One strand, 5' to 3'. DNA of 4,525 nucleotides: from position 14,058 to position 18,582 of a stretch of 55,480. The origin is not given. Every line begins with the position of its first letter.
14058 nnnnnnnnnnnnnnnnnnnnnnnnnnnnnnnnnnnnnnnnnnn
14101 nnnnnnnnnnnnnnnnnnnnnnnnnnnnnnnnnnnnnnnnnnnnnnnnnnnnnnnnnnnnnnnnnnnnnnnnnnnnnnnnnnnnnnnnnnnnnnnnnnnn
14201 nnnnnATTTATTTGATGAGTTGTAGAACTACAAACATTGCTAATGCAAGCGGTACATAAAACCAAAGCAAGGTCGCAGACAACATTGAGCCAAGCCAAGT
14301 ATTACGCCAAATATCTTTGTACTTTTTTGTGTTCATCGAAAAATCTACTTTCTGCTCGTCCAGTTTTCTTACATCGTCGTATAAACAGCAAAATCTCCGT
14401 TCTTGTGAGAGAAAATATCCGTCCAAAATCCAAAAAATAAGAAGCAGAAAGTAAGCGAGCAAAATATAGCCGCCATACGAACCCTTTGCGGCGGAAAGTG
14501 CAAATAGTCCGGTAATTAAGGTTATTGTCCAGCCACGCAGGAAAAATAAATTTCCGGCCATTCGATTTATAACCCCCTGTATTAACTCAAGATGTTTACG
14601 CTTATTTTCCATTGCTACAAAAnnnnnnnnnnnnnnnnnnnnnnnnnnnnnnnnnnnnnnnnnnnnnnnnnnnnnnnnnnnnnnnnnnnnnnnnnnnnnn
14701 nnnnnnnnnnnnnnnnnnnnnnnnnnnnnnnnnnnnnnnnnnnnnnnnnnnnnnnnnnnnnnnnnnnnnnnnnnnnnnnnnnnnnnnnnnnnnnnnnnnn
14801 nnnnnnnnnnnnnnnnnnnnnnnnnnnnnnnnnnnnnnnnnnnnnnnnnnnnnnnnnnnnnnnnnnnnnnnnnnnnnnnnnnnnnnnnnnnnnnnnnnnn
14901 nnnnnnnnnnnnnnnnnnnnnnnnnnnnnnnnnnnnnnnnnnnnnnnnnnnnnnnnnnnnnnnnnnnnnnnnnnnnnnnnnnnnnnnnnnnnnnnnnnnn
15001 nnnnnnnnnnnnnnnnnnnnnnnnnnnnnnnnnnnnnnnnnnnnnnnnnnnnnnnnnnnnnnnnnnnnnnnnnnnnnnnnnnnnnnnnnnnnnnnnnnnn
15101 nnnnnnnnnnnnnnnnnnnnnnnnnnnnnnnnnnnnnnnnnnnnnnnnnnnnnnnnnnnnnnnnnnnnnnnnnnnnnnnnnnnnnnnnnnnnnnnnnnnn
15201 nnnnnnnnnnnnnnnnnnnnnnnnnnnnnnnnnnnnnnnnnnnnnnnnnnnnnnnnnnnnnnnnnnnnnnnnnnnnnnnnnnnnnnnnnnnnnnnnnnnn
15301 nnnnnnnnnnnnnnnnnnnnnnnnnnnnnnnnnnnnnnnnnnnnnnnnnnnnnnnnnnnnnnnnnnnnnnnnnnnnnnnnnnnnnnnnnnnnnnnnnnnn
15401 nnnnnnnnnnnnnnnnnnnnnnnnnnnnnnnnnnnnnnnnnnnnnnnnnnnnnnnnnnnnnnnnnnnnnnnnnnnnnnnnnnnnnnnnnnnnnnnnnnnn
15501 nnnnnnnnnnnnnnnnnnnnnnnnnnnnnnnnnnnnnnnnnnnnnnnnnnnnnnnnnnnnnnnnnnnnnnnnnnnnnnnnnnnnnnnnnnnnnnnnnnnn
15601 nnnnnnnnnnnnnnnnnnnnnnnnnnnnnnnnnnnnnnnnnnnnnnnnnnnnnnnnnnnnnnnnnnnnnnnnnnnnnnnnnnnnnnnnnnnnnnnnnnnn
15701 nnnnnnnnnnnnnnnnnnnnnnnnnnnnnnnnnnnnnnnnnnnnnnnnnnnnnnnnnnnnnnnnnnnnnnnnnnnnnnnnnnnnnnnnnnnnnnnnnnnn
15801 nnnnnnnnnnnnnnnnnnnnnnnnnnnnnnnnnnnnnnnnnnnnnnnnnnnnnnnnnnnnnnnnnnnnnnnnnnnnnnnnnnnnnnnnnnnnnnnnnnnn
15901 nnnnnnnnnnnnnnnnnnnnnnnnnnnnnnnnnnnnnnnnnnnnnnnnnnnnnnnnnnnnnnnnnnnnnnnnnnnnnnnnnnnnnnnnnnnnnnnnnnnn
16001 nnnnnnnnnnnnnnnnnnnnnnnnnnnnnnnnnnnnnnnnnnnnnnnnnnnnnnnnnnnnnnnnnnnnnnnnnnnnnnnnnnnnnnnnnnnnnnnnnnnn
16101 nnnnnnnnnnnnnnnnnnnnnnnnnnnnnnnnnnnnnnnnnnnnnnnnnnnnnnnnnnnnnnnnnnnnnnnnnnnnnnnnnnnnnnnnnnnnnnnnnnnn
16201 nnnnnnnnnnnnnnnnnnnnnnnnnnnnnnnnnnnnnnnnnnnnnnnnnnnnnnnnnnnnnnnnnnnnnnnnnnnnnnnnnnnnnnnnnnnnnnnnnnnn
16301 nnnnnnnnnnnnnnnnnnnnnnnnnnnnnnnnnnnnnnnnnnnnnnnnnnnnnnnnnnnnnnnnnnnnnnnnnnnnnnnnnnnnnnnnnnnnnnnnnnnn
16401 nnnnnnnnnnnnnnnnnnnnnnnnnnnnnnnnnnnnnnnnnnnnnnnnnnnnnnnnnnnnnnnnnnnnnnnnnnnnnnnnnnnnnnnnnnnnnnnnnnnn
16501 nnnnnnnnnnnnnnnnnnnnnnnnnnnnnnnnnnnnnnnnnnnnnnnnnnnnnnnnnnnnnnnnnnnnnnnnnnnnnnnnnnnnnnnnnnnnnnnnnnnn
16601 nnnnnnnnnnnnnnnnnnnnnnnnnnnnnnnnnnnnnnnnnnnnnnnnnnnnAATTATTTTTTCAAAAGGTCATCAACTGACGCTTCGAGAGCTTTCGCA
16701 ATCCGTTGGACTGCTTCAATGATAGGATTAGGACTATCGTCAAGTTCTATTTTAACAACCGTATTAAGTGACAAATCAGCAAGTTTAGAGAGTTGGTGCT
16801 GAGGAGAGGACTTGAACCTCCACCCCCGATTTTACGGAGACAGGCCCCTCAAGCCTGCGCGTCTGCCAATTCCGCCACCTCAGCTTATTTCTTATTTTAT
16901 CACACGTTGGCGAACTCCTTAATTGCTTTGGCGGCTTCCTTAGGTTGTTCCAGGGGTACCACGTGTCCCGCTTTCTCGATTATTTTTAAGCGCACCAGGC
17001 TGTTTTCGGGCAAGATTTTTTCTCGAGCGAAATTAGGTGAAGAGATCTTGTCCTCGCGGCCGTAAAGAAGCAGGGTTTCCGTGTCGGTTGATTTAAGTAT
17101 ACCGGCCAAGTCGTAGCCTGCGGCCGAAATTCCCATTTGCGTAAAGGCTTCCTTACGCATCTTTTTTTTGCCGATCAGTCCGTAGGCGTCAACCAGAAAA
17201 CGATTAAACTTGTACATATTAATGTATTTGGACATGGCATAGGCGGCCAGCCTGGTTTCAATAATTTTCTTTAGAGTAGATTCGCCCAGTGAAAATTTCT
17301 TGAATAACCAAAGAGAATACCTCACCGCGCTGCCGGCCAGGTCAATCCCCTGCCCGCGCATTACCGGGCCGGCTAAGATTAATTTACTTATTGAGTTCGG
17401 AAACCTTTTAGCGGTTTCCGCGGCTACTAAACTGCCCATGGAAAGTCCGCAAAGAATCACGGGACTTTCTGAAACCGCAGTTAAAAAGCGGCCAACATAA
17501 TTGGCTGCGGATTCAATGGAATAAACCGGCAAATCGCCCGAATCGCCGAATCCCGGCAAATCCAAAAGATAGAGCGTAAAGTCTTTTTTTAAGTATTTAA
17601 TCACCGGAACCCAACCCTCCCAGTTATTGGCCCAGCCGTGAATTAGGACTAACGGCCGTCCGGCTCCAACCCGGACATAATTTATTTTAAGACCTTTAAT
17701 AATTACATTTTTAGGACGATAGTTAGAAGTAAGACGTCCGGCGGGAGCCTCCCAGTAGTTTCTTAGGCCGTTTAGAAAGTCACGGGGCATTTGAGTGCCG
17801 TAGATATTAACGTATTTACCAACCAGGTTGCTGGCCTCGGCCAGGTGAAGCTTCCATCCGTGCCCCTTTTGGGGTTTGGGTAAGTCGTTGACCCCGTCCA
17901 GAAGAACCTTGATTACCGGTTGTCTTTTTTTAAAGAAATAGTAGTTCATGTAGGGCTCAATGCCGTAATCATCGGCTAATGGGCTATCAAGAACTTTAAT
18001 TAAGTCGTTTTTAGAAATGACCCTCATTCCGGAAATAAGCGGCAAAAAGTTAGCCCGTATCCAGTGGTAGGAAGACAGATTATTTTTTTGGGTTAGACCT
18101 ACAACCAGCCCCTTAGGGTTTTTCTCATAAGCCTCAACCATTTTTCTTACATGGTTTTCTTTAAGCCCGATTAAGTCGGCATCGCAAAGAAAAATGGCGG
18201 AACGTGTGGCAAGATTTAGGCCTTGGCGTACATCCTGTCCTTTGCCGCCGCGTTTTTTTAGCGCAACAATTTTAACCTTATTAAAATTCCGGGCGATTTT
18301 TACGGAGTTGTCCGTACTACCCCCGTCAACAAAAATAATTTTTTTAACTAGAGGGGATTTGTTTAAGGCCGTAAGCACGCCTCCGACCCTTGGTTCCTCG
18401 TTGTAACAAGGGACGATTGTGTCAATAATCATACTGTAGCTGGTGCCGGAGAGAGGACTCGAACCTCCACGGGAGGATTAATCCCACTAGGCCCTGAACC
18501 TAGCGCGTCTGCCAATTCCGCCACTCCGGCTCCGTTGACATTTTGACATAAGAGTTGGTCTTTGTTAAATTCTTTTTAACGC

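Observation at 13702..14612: ThsB-like TIR protein coupled to a 134-aa three-TM protein with no ThsA-type effector: candidate minimal Thoeris-like defence pair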

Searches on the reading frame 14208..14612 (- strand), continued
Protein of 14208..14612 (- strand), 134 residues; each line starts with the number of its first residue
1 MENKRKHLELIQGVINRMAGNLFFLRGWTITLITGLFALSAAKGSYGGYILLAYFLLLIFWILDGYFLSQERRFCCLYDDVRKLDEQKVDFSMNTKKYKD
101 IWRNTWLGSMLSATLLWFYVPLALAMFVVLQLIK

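Call 50: get_annotated_region(hit=H17, flank=2500)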
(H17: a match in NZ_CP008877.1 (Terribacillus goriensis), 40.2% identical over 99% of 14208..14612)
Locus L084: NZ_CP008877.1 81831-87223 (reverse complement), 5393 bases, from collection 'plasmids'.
description: Terribacillus goriensis strain MP602 plasmid pT1, complete sequence
organism: Terribacillus goriensis (NCBI taxid 386490)
taxonomy: Bacteria; Bacillota; Bacilli; Bacillales; Bacillaceae; Terribacillus; Terribacillus goriensis
host: -; source: Cryptomeria japonica var. sinensis; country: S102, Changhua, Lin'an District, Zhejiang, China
typing (MOB-suite, as given by PLSDB): mobilizable; relaxase MOBQ
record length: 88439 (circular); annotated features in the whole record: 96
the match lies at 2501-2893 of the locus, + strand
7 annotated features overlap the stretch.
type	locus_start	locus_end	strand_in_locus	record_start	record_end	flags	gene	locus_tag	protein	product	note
CDS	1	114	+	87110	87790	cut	-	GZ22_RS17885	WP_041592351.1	hypothetical protein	-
CDS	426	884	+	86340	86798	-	-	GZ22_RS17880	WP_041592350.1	hypothetical protein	-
CDS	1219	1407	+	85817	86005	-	-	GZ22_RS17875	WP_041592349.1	hypothetical protein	-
CDS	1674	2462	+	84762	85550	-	-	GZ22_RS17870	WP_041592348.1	toll/interleukin-1 receptor domain-containing protein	-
CDS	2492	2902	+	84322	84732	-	-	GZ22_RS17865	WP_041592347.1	hypothetical protein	-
CDS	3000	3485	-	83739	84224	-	-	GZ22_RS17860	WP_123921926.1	hypothetical protein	-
CDS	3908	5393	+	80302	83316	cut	-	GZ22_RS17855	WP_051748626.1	AAA domain-containing protein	-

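Call 51: get_annotated_region(hit=H16, flank=2500)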
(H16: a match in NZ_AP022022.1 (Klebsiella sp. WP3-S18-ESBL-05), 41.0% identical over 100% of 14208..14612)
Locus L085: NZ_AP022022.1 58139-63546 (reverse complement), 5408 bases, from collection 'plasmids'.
description: Klebsiella sp. WP3-S18-ESBL-05 plasmid pWP3-S18-ESBL-05_2, complete sequence
organism: Klebsiella sp. WP3-S18-ESBL-05 (NCBI taxid 2675711)
taxonomy: Bacteria; Pseudomonadota; Gammaproteobacteria; Enterobacterales; Enterobacteriaceae; Klebsiella; Klebsiella sp. WP3-S18-ESBL-05
host: -; source: -; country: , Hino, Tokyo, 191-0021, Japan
typing (MOB-suite, as given by PLSDB): conjugative; relaxase MOBF; mating-pair formation MPF_F
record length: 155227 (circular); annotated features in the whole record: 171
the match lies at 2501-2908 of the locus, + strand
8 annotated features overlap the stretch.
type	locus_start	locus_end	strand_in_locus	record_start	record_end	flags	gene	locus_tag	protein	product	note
CDS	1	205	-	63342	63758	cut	-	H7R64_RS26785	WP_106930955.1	DUF1380 family protein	-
CDS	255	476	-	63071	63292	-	-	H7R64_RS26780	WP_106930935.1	hypothetical protein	-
CDS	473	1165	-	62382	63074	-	-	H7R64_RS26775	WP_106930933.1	DNA methylase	-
CDS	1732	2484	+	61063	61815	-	-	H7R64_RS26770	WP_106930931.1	toll/interleukin-1 receptor domain-containing protein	GO:0007165 - signal transduction [Evidence IEA]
CDS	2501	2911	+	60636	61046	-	-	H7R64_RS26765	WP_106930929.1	hypothetical protein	-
CDS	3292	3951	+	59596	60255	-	-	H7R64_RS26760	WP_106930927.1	hypothetical protein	-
CDS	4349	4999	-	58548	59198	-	-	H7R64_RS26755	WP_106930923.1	plasmid partitioning/stability family protein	-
CDS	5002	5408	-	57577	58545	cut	parM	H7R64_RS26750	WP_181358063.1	plasmid segregation protein ParM domain-containing protein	-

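Call 52: get_annotated_region(hit=H21, flank=2500)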
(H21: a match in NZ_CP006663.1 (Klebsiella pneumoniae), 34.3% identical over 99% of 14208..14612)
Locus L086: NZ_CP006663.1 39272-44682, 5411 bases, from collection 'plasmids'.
description: Klebsiella pneumoniae strain ATCC BAA-2146 plasmid pCuAs, complete sequence
organism: Klebsiella pneumoniae (NCBI taxid 573)
taxonomy: Bacteria; Pseudomonadota; Gammaproteobacteria; Enterobacterales; Enterobacteriaceae; Klebsiella; Klebsiella pneumoniae
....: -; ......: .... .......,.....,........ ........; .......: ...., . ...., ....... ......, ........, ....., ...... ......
typing (MOB-suite, as given by PLSDB): non-mobilizable; replicon IncFIB,IncFII,rep_cluster_2183
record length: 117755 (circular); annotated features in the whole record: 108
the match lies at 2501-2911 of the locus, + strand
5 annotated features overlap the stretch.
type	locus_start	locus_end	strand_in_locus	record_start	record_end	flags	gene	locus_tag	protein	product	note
CDS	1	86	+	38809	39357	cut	-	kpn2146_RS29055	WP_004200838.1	thioredoxin fold domain-containing protein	-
CDS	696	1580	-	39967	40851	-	-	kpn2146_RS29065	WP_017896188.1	hypothetical protein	-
CDS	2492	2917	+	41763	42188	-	-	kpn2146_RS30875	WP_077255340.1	hypothetical protein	-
CDS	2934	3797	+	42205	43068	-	-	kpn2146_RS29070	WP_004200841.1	toll/interleukin-1 receptor domain-containing protein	-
CDS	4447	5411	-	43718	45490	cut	-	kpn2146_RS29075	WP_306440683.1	DUF262 domain-containing protein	-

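Call 53: search_protein_families(library=pfam, proteins=[L083:2495-2902:+, L084:2492-2902:+, L085:2501-2911:+, L086:2492-2917:+], max_evalue=1)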
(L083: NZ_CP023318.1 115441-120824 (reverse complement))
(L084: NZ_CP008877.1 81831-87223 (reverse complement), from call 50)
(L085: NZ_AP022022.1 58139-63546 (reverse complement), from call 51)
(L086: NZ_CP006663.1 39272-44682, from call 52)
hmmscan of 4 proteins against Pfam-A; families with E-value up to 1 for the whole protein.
L083:2495-2902:+ (135 aa): 0 families

L084:2492-2902:+ (136 aa): 0 families

L085:2501-2911:+ (136 aa): 1 family
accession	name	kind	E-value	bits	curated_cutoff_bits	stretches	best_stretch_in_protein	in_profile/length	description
PF11683.13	DUF3278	-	0.0052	17.3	26.6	1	13-77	28-94/130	Protein of unknown function (DUF3278)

L086:2492-2917:+ (141 aa): 2 families
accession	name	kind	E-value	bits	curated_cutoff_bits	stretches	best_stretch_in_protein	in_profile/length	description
PF05814.16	Ac76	-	0.016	15.6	22.5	1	36-84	10-58/83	Orf76 (Ac76)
PF24838.2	8xMP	-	0.028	14.7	30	1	22-139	20-130/136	Octameric membrane protein family (8xMP)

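Call 54: search_protein_families(library=padloc, proteins=[L083:2495-2902:+, L084:2492-2902:+, L085:2501-2911:+, L086:2492-2917:+, L083:3235-4047:+, L084:1674-2462:+, L086:2934-3797:+, P0140], max_evalue=0.001)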
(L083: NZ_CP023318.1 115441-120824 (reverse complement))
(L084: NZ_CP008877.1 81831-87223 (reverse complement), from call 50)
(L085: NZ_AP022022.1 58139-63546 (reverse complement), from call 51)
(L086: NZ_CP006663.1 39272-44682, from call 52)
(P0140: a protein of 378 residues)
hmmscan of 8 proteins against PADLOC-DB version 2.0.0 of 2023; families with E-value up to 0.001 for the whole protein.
L083:2495-2902:+ (135 aa): 4 families
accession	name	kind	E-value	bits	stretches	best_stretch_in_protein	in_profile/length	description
PDLC04686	PDC-M50A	-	1.5e-50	168.9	1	1-132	1-131/134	-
PDLC04685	PDC-M50A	-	6.4e-41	137.6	1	1-131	1-127/130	-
PDLC04687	PDC-M50A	-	1.8e-26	90.9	1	5-133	12-141/144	-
PDLC04684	PDC-M50A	-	1.3e-22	79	1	6-132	15-139/159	-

L084:2492-2902:+ (136 aa): 4 families
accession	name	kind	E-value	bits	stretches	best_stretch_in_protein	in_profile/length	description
PDLC04686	PDC-M50A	-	6.9e-48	160.3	1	4-131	3-129/134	-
PDLC04685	PDC-M50A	-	5.3e-37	125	1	3-130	2-126/130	-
PDLC04687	PDC-M50A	-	2.9e-23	80.5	1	5-134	11-140/144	-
PDLC04684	PDC-M50A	-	4.6e-20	70.7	1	7-135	15-141/159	-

L085:2501-2911:+ (136 aa): 4 families
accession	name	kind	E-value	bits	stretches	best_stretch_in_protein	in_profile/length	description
PDLC04686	PDC-M50A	-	1.8e-46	155.7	1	1-128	1-129/134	-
PDLC04685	PDC-M50A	-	9.5e-38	127.4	1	3-128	4-126/130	-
PDLC04687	PDC-M50A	-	4e-24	83.3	1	4-124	12-133/144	-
PDLC04684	PDC-M50A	-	8.1e-23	79.6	1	7-128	17-137/159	-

L086:2492-2917:+ (141 aa): 4 families
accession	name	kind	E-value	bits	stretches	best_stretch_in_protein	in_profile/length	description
PDLC04686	PDC-M50A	-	2e-32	110.2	1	6-139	4-130/134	-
PDLC04685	PDC-M50A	-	5.6e-25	86.1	1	5-139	3-127/130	-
PDLC04684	PDC-M50A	-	3.7e-20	71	1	12-140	19-139/159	-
PDLC04687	PDC-M50A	-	9.6e-18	62.6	1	7-136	12-135/144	-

L083:3235-4047:+ (270 aa): 7 families
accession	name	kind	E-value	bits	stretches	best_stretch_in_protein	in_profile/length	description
PDLC00430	ThsB1|ThsB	-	1.5e-81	271.9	1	1-257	1-263/269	TIR-like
PDLC00435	ThsB1|ThsB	-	2.2e-41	140.3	1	41-233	46-248/281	TIR-like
PDLC00423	ThsB1|ThsB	-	9e-07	26.7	1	51-93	26-69/190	TIR-like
PDLC00419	ThsB1|ThsB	-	7.9e-06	23.8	1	59-92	27-59/165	TIR-like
PDLC00436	ThsB1|ThsB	-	4.4e-05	21.1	1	57-93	33-68/183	TIR-like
PDLC00422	ThsB1|ThsB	-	9.3e-05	20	1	59-92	40-72/194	TIR-like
PDLC05062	PDC-S66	-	0.00031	18.3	1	46-108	136-197/282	-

L084:1674-2462:+ (262 aa): 7 families
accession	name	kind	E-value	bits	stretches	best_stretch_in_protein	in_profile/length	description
PDLC00430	ThsB1|ThsB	-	1.8e-81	271.7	1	1-252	1-264/269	TIR-like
PDLC00435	ThsB1|ThsB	-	7e-38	128.8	1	46-252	48-265/281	TIR-like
PDLC00426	ThsB1|ThsB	-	3.9e-05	21.1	0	114-188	266-326/352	TIR-like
PDLC00423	ThsB1|ThsB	-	0.00011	19.9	1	38-97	10-70/190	TIR-like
PDLC00436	ThsB1|ThsB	-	0.0002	18.9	1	60-96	33-68/183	TIR-like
PDLC05062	PDC-S66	-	0.00027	18.5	1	50-111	136-197/282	-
PDLC02012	SAVED5--SAVED_TIR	-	0.00064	16.9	1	63-96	14-46/404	-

L086:2934-3797:+ (287 aa): 4 families
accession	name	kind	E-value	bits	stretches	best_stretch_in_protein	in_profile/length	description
PDLC00430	ThsB1|ThsB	-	6e-47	158.4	1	27-266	22-260/269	TIR-like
PDLC00435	ThsB1|ThsB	-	4.3e-36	123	1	53-277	48-273/281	TIR-like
PDLC03825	spbK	-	0.00044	17.8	1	30-97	111-175/308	-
PDLC00423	ThsB1|ThsB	-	0.00059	17.6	0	61-104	27-70/190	TIR-like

P0140 (378 aa): 4 families
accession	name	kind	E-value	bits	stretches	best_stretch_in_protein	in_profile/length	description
PDLC04686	PDC-M50A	-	1.2e-48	162.8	1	245-376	1-131/134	-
PDLC04685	PDC-M50A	-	3.5e-40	135.2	1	246-376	3-128/130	-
PDLC04687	PDC-M50A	-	1.6e-19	68.3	1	250-375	14-138/144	-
PDLC04684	PDC-M50A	-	2.1e-19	68.5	1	252-373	18-136/159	-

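Call 81: find_related_loci(query=A1, collection=viral_contigs, flank=4000)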
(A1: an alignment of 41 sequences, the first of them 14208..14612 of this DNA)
Query A1 (134 aa) in viral_contigs; peptide patterns used: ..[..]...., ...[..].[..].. (x = any residue, [..] = any of these).
35 stretches matched a pattern; 2 encode a relative of the query (tblastn E <= 1e-3); 2 distinct loci.
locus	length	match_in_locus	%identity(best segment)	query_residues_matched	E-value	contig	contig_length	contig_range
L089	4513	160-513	53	1-119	4e-37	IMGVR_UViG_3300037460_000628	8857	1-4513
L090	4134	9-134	64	41-82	1e-13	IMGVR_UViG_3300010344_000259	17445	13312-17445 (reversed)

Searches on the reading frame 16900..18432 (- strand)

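Call 3: search_protein_families(library=pfam, proteins=[window:16900-18432:-], max_evalue=0.1)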
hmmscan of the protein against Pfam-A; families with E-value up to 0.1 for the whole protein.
window:16900-18432:- (510 aa): 8 families
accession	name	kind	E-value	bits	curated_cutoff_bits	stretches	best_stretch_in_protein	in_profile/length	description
PF00535.33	Glycos_transf_2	-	2.4e-23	83.3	23.3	1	6-129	3-130/168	Glycosyl transferase family 2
PF00561.26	Abhydrolase_1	-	2.6e-23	83.4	25.8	1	260-496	2-244/245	alpha/beta hydrolase fold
PF12697.13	Abhydrolase_6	-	9.3e-19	69.4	26.3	1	261-502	1-216/217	Alpha/beta hydrolase family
PF12146.15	Hydrolase_4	-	6.1e-15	55.6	27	1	261-495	7-237/239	Serine aminopeptidase, S33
PF13641.12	Glyco_tranf_2_3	-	0.00018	22.1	27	1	6-112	6-120/230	Glycosyltransferase like family 2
PF00975.26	Thioesterase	-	0.0015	19.2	26.4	1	280-343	22-86/226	Thioesterase domain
PF12804.13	NTP_transf_3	-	0.0025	18.4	27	1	19-133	30-141/160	MobA-like NTP transferase domain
PF03096.20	Ndr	-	0.025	13.7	23.3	1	279-507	50-275/283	Ndr family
